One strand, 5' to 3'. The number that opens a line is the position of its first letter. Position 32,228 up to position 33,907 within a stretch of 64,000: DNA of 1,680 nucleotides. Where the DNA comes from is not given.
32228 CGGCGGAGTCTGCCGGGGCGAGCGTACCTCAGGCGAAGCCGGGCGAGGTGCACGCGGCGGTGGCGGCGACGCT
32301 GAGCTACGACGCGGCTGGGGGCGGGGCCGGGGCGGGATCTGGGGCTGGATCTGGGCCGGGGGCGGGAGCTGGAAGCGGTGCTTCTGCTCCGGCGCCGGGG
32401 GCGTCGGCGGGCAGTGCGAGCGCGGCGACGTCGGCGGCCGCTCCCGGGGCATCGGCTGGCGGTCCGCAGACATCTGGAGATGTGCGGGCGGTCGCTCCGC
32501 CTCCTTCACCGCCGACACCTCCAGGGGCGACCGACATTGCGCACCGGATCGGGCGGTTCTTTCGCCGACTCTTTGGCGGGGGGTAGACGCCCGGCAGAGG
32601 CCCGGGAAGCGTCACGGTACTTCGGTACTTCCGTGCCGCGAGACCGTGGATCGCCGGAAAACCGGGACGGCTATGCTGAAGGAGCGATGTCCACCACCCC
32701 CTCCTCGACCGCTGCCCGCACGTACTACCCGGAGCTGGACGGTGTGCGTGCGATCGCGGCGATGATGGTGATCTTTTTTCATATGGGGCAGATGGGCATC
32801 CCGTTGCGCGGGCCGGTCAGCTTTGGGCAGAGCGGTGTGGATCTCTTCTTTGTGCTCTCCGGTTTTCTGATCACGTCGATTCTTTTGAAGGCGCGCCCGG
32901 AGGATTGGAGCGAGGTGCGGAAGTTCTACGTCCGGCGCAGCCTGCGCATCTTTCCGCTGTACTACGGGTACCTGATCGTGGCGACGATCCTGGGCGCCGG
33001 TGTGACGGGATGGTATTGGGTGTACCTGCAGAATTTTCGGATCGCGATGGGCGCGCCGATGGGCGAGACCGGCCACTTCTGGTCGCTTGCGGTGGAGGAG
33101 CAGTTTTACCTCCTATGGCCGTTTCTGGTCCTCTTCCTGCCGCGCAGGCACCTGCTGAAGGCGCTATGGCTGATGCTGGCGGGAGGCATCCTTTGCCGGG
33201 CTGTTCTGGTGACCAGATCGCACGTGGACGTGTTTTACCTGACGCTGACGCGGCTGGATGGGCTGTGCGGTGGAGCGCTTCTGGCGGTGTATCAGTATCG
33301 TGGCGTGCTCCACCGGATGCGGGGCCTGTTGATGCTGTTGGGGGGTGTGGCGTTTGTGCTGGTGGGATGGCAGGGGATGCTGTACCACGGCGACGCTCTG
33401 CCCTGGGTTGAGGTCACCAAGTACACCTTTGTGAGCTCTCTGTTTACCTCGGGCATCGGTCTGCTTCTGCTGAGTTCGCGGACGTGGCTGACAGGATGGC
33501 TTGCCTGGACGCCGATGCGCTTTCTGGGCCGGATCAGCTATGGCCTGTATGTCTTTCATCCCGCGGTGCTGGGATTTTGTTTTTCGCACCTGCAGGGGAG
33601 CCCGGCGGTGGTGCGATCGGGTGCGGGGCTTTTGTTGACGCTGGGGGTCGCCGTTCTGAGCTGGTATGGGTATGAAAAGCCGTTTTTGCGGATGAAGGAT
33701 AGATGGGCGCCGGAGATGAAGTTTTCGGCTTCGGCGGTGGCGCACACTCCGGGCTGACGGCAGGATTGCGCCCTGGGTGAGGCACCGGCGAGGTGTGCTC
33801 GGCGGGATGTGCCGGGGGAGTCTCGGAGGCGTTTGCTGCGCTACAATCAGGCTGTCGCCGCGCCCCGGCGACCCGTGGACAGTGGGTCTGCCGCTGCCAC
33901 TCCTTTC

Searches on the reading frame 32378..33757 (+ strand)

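Call 73: search_protein_families(library=pfam, proteins=[window:32378-33757:+], max_evalue=0.00001)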
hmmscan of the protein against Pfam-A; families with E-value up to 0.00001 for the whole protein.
window:32378-33757:+ (459 aa): 1 family
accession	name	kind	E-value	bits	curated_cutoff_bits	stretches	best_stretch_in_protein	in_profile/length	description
PF01757.29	Acyl_transf_3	-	1.2e-33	117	31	1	118-429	2-325/326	Acyltransferase domain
